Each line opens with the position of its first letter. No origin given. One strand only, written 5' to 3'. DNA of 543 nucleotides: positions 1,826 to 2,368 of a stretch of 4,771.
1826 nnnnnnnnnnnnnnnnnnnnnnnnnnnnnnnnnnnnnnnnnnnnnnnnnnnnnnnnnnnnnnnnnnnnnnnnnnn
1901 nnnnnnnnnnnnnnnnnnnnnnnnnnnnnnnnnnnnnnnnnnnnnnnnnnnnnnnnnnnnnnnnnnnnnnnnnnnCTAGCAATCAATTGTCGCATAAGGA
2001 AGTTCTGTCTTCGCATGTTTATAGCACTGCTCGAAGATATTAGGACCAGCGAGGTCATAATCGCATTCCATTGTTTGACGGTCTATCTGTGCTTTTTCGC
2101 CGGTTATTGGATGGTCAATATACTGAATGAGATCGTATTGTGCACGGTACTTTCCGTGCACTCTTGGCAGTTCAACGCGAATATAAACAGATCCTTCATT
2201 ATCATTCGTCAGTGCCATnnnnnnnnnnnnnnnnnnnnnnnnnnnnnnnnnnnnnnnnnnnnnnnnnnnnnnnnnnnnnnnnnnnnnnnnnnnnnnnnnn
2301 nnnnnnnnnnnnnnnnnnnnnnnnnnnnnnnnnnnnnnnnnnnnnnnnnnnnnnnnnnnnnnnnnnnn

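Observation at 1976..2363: Two tiny overlapping acidic ORFs appended to the tailspike gene: an uncharacterised two-gene module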

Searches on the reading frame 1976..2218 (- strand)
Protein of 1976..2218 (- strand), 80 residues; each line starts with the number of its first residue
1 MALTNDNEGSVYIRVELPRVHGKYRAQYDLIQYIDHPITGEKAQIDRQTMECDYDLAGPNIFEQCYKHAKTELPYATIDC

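Call 3: search_protein_families(library=pfam, proteins=[window:1976-2218:-], max_evalue=1)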
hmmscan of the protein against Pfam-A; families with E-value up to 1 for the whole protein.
window:1976-2218:- (80 aa): 0 families

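Call 4: search_protein_families(library=phrogs, proteins=[window:1976-2218:-], max_evalue=1)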
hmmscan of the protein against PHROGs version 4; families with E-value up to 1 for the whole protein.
window:1976-2218:- (80 aa): 2 families
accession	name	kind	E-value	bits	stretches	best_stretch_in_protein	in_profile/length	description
phrog_18037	-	unknown function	0.032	15.8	1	7-76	15-86/97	-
phrog_28422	-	unknown function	0.19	12.9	1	34-75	8-44/75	-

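Call 12: find_homologous_proteins(query=window:1976-2218:-, max_evalue=0.01)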
Query window:1976-2218:- (80 aa): 29 proteins with E <= 0.01 among 29 candidates.
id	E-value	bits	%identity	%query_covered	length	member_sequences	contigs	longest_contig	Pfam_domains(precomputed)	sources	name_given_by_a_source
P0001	2.1e-46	173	95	100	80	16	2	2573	-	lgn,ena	-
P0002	1.1e-41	158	85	100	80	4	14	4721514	-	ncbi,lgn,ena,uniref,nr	ncbi:hypothetical protein MXT04_24650 [Escherichia coli]|uniref:hypothetical protein n=1 Tax=Escheri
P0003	1.1e-40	155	84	100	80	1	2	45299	-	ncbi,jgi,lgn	-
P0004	4.8e-40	153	80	100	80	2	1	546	-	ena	-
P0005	5.8e-40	152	81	100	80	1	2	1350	-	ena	-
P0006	1.2e-39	151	81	100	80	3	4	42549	-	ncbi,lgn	ncbi:hypothetical protein ACT4HQ_003559 [Escherichia coli]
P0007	1.6e-39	151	81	100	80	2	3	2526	-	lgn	-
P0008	2.2e-39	151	80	100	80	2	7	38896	-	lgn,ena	-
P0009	7.9e-39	149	80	100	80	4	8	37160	-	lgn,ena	-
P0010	1.1e-38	148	79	100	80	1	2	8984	-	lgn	-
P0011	1.7e-38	148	80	100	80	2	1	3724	-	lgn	-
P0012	3.3e-38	147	83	100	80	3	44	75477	-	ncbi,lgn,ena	ncbi:hypothetical protein NB16F77_19020 [Escherichia coli]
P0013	4.3e-38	146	76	100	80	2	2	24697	-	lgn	-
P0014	1.2e-37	145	80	100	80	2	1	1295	-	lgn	-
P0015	4.3e-37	143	76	100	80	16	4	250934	-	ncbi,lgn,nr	ncbi:hypothetical protein BFD46_05785 [Escherichia coli]|nr:hypothetical protein BFD46_05785 [Escher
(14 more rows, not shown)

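Call 23: find_related_loci(query=A1, collection=viral_contigs, flank=6000)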
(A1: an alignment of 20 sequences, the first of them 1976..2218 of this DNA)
Query A1 (80 aa) in viral_contigs; peptide patterns used: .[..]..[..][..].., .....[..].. (x = any residue, [..] = any of these).
35 stretches matched a pattern; 13 encode a relative of the query (tblastn E <= 1e-3); 12 distinct loci.
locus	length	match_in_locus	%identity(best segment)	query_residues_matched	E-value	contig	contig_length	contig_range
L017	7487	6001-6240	100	1-80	4e-53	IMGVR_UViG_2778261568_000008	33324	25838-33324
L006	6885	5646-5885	93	1-80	8e-49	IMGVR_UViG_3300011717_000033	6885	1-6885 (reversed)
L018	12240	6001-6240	80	1-80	2e-44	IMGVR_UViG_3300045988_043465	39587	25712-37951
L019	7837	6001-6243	73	1-80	9e-39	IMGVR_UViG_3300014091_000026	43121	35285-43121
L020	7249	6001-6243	72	1-80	6e-38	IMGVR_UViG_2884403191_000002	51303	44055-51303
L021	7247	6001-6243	70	1-80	8e-38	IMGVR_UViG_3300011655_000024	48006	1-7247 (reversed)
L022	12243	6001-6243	68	1-80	4e-37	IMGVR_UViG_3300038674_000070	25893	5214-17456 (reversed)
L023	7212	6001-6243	64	1-80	1e-36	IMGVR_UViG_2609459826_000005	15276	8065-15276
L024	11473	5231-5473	53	1-80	3e-29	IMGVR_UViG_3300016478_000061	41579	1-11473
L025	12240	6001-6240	84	1-80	1e-45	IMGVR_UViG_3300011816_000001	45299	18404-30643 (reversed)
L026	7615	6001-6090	87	51-80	1e-14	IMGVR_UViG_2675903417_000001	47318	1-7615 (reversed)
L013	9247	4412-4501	87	51-80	1e-14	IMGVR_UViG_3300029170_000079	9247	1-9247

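Call 27: predict_structure(alignment_id=A1)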
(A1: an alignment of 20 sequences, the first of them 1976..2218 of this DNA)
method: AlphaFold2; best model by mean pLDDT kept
length: 80 residues; sequences in the alignment: 20
mean_pLDDT: 72.3   pTM: 0.56
mean pLDDT of the five models: 72.3, 70.9, 70.0, 68.6, 62.6
residues with pLDDT >= 90: 0; 70-90: 56; 50-70: 16; < 50: 8
segments of 3 or more residues with pLDDT < 50: 1-8
pLDDT, mean of each block of 10 residues (from residue 1): 42 75 77 75 80 80 81 69
secondary structure, 60 per line:
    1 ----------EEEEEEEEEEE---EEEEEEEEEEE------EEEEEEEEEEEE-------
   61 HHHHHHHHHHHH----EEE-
elements in order: E11-21 E25-35 E42-53 H61-72 E77-79
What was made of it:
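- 1976..2218 (-): ORF2, 80 aa, acidic. The model fold is three beta strands, a helix and a short strand. Motif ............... and a C-terminal ...DC. The model has pLDDT 72 (call 27).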

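Call 31: search_protein_representatives(alignment_id=A1)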
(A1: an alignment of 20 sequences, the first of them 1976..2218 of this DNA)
Query: 20 sequences, 80 profile positions. Proteins with E-value up to 0.001 (for the whole library): 9; up to 1e-10: 6; up to 1e-30: 1. The best 9 are listed.
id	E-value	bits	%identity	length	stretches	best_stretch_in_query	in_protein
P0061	9.2e-44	163.5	-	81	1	1-80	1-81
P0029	1.7e-30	120.9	-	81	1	1-58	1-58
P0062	1.7e-21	92.1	-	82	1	8-74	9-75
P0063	3.4e-15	71.9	-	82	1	1-71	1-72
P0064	2.6e-14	69.1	-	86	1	8-80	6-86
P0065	2.5e-13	65.9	-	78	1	8-80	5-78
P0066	5.0e-10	55.3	-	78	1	8-74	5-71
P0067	4.2e-04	36.4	-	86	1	11-76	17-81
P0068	9.0e-04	35.3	-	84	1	11-80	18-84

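Call 42: search_solved_structures(query=A1, max_evalue=10)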
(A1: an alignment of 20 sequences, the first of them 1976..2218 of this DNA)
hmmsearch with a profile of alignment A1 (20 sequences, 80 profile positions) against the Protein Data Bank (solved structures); distinct sequences matched with E-value up to 10: 10.
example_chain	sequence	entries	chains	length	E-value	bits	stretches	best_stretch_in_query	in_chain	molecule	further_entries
2exj_A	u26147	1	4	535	0.13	15.5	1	6-65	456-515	beta-D-xylosidase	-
2exi_A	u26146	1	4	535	0.13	15.5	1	6-65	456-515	beta-D-xylosidase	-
2exh_A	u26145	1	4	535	0.13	15.5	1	6-65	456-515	beta-D-xylosidase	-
2exk_A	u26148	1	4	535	0.13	15.5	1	6-65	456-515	beta-D-xylosidase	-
9iho_p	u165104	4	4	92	0.37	14.1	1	43-73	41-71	NIDM (PDSW) subunit of mitochondrial NADH:ubiquinone oxidoreductase (Complex I)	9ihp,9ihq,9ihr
6gcs_d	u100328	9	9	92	0.51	13.6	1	45-73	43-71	NIDM SUBUNIT | Subunit NIDM of NADH:Ubiquinone Oxidoreductase (Complex I)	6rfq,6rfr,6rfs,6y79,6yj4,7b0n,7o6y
3waz_A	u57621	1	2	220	1.1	12.6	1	43-74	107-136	Putative uncharacterized protein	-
6l2n_A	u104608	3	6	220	1.1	12.6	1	43-74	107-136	RE_R_Pab1 domain-containing protein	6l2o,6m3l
2dvy_A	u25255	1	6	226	1.2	12.4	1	43-74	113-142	Restriction endonuclease PabI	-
5iff_A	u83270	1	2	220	1.2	12.4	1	43-74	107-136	Uncharacterized protein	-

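Call 43: search_protein_families(library=ncbifam, proteins=[window:1976-2218:-, L019:5568-5768:+, L019:5765-6001:+], max_evalue=1)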
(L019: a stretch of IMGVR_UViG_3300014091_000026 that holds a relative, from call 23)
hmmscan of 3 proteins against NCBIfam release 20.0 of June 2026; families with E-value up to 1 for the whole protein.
window:1976-2218:- (80 aa): 0 families

L019:5568-5768:+ (66 aa): 1 family
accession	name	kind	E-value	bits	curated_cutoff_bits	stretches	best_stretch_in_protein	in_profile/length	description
NF006487.0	PRK08905.1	equivalog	0.17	10.9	281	1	12-48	17-53/290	lysophospholipid acyltransferase family protein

L019:5765-6001:+ (78 aa): 0 families

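Call 44: search_protein_families(library=pfam, proteins=[L019:5568-5768:+, L019:5765-6001:+, L022:3506-5554:+], max_evalue=1)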
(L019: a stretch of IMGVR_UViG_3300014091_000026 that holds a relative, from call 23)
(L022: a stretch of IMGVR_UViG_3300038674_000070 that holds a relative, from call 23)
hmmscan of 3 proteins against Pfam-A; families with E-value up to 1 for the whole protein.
L019:5568-5768:+ (66 aa): 1 family
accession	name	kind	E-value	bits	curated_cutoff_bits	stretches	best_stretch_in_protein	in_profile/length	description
PF09345.15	SiaC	-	0.081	13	24.5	1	4-48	10-54/120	SiaC family regulatory phosphoprotein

L019:5765-6001:+ (78 aa): 0 families

L022:3506-5554:+ (682 aa): 1 family
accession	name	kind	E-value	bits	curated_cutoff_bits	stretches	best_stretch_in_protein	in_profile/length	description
PF18668.6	Tail_spike_N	-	4.5e-15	55.9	25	1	232-290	15-70/70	Tail spike TSP1/Gp66 receptor binding N-terminal domain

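Call 46: search_dna_similar(query=window:1979-2218:-, collection=phages, mode=protein, max_evalue=0.01, max_rows=40)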
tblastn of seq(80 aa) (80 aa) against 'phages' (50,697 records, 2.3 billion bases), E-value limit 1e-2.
Records with a match: 3; places in all: 3; records where one place covers at least 80% of the query: 3.
Best place of each record, by identity: 60-80% 1; <60% 2.
By first word of the organism name: Aeromonas 3.
By host as written in the record: Aeromonas salmonicida 3.
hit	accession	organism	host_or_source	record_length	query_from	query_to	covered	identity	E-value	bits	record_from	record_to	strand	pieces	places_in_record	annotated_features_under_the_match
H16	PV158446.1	Aeromonas phage AsC4_1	Aeromonas salmonicida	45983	1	80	100%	61.7%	8e-29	112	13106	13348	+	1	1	hypothetical protein (x2)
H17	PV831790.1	Aeromonas phage AS2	Aeromonas salmonicida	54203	1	72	90%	45.7%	4e-15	74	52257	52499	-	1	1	hypothetical protein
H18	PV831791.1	Aeromonas phage AS3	Aeromonas salmonicida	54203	1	72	90%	45.7%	4e-15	74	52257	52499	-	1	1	hypothetical protein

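Call 48: get_annotated_region(hit=H16, flank=5000)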
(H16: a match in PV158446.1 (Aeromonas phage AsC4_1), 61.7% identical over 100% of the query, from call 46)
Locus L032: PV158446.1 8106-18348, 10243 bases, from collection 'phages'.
description: Aeromonas phage AsC4_1, complete genome.
organism: Aeromonas phage AsC4_1 (NCBI taxid 3411829)
taxonomy: Viruses; Duplodnaviria; Heunggongvirae; Uroviricota; Caudoviricetes
host: Aeromonas salmonicida; source: aquaculture water; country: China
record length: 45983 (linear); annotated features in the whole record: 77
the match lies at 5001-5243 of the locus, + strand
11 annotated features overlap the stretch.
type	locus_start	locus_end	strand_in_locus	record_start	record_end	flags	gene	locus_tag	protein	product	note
CDS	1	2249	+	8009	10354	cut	-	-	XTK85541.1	tape measure protein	ORF18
CDS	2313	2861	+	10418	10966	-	-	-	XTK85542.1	virion structural protein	ORF19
CDS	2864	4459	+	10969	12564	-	-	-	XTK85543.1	lipolytic protein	ORF20; G-D-S-L family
CDS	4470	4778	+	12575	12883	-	-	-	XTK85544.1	hypothetical protein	ORF21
CDS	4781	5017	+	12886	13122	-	-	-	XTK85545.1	hypothetical protein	ORF22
CDS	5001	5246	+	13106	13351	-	-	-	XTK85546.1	hypothetical protein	ORF23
CDS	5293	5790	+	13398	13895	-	-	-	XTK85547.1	minor tail protein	ORF24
CDS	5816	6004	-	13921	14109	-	-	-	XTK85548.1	hypothetical protein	ORF25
CDS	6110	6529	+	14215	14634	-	-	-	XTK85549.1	hypothetical protein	ORF26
CDS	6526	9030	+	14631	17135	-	-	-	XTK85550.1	hypothetical protein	ORF27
CDS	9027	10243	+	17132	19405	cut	-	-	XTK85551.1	outer membrane protein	ORF28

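Call 49: get_annotated_region(hit=H17, flank=5000)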
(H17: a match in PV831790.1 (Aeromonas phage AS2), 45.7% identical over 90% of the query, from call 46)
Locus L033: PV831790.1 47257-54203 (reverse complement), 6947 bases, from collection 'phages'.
description: Aeromonas phage AS2, complete genome.
organism: Aeromonas phage AS2 (NCBI taxid 3448184)
taxonomy: Viruses
host: Aeromonas salmonicida; source: sewage; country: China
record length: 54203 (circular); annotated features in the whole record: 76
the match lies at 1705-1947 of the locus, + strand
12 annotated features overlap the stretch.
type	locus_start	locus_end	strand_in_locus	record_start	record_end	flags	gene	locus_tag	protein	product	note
CDS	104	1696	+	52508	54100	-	-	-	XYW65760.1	hypothetical protein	-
CDS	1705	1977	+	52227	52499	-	-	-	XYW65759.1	hypothetical protein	-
CDS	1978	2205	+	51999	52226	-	-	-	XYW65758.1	hypothetical protein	-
CDS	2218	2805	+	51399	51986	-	-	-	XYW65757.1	hypothetical protein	-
CDS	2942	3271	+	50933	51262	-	-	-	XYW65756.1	hypothetical protein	-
CDS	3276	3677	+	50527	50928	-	-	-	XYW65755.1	hypothetical protein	-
CDS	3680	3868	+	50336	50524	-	-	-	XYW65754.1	hypothetical protein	-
CDS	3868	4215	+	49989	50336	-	-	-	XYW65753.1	hypothetical protein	-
CDS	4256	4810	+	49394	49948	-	-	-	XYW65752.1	hypothetical protein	-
CDS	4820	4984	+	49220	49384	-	-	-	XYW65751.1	hypothetical protein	-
CDS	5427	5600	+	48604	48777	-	-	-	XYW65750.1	hypothetical protein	-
CDS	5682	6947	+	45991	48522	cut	-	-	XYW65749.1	hypothetical protein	-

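Call 62: fold_search(model_id=the predicted structure, library=viral)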
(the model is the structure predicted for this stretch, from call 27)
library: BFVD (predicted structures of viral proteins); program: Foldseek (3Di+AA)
matches with E <= 10: 1278; with E <= 0.001: 0
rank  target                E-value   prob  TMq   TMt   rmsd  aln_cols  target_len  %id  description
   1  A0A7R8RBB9            3.6e-02  1.00  0.59  0.55   3.7        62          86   16  (no name in the UniProt tables at hand)
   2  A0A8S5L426            5.2e-02  0.47  0.25  0.17   7.9        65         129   17  Coat protein [ssRNA phage SRR6960799_29]
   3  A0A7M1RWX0            7.0e-02  1.00  0.58  0.56   2.6        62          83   14  Uncharacterized protein [uncultured phage cr8_1]
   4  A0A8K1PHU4            7.9e-02  0.93  0.45  0.29   5.2        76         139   10  (no name in the UniProt tables at hand)
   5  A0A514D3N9            7.9e-02  0.33  0.28  0.27   9.1        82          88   13  Uncharacterized protein (Fragment) [Leviviridae sp.]
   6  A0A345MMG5            1.0e-01  0.98  0.49  0.35   3.5        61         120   16  (no name in the UniProt tables at hand)
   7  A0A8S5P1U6            1.0e-01  0.89  0.35  0.52   5.4        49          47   18  Uncharacterized protein [Myoviridae sp. ctLnO19]
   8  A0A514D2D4            1.0e-01  0.54  0.31  0.30   8.5        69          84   10  Uncharacterized protein (Fragment) [Leviviridae sp.]
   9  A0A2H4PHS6            1.0e-01  0.41  0.33  0.33   9.9        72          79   14  (no name in the UniProt tables at hand)
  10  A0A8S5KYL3            1.0e-01  0.30  0.24  0.17   8.0        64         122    8  Coat protein [ssRNA phage Gephyllon.4_17]
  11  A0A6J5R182            1.1e-01  0.72  0.33  0.14   3.6        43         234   16  Uncharacterized protein [uncultured Caudovirales phage]
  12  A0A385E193            1.1e-01  0.63  0.37  0.35  11.3        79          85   10  (no name in the UniProt tables at hand)
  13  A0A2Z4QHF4            1.1e-01  0.25  0.23  0.24  12.8        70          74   10  (no name in the UniProt tables at hand)
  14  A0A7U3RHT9            1.1e-01  0.75  0.41  0.20   5.1        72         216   10  (no name in the UniProt tables at hand)
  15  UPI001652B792         1.2e-01  0.21  0.26  0.19   7.2        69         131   10  (no name look-up for this kind of identifier)
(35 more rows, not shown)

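Call 78: find_related_loci(query=A6, collection=viral_contigs, flank=2500)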
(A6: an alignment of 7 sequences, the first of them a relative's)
Query A6 (55 aa) in viral_contigs; peptide patterns used: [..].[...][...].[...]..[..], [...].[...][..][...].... (x = any residue, [..] = any of these).
186 stretches matched a pattern; 37 encode a relative of the query (tblastn E <= 1e-3); 37 distinct loci.
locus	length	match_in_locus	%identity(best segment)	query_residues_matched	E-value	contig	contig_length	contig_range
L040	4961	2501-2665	100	1-55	1e-33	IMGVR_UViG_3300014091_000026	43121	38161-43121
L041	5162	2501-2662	93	1-54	5e-31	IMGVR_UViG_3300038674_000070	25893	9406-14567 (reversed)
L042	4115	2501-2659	79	1-53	5e-19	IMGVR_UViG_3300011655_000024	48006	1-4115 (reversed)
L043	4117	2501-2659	79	1-53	7e-19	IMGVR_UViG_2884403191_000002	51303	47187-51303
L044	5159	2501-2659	62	1-53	2e-17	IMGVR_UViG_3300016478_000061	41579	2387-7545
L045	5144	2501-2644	54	7-54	1e-10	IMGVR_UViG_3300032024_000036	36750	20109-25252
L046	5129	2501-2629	60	12-54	2e-10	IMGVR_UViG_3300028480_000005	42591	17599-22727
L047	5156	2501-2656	52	7-54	2e-9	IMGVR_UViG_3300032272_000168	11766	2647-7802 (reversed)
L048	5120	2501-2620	55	11-54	1e-8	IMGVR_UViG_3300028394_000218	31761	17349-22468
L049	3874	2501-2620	55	11-54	4e-8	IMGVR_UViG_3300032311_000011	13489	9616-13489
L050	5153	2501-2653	49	5-54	6e-8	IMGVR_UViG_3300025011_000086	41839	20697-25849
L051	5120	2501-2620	52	11-54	5e-8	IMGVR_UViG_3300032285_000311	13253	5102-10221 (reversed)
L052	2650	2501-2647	43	12-55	1e-7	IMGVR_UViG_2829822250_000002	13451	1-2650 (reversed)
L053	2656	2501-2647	41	9-52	1e-7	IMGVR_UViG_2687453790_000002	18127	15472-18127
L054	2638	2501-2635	49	15-54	2e-7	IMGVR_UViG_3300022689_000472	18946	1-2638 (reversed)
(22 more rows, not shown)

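Call 90: search_protein_families(library=padloc, proteins=[window:1976-2218:-, L019:5568-5768:+, L019:5765-6001:+], max_evalue=0.1)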
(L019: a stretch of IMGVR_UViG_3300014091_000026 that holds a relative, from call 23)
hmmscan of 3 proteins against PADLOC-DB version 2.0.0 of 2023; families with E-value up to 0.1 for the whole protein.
window:1976-2218:- (80 aa): 1 family
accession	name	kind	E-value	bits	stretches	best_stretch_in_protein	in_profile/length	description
PDLC03538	REase_II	-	0.0099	13.5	1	19-75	86-143/226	Type II restriction enzyme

L019:5568-5768:+ (66 aa): 1 family
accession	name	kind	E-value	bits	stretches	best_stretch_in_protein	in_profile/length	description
PDLC02199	IetS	-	0.0027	13.9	1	7-65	85-144/826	-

L019:5765-6001:+ (78 aa): 0 families

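Call 91: search_protein_families(library=phrogs, proteins=[L019:5568-5768:+, L019:5765-6001:+, L033:1705-1977:+], max_evalue=0.01)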
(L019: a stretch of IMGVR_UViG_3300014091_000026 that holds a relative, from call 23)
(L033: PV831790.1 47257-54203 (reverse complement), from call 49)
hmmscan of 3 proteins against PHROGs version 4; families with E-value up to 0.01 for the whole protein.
L019:5568-5768:+ (66 aa): 0 families

L019:5765-6001:+ (78 aa): 0 families

L033:1705-1977:+ (90 aa): 1 family
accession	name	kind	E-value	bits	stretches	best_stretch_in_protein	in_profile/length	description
phrog_18037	-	unknown function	0.0026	19.3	1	8-87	15-88/97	-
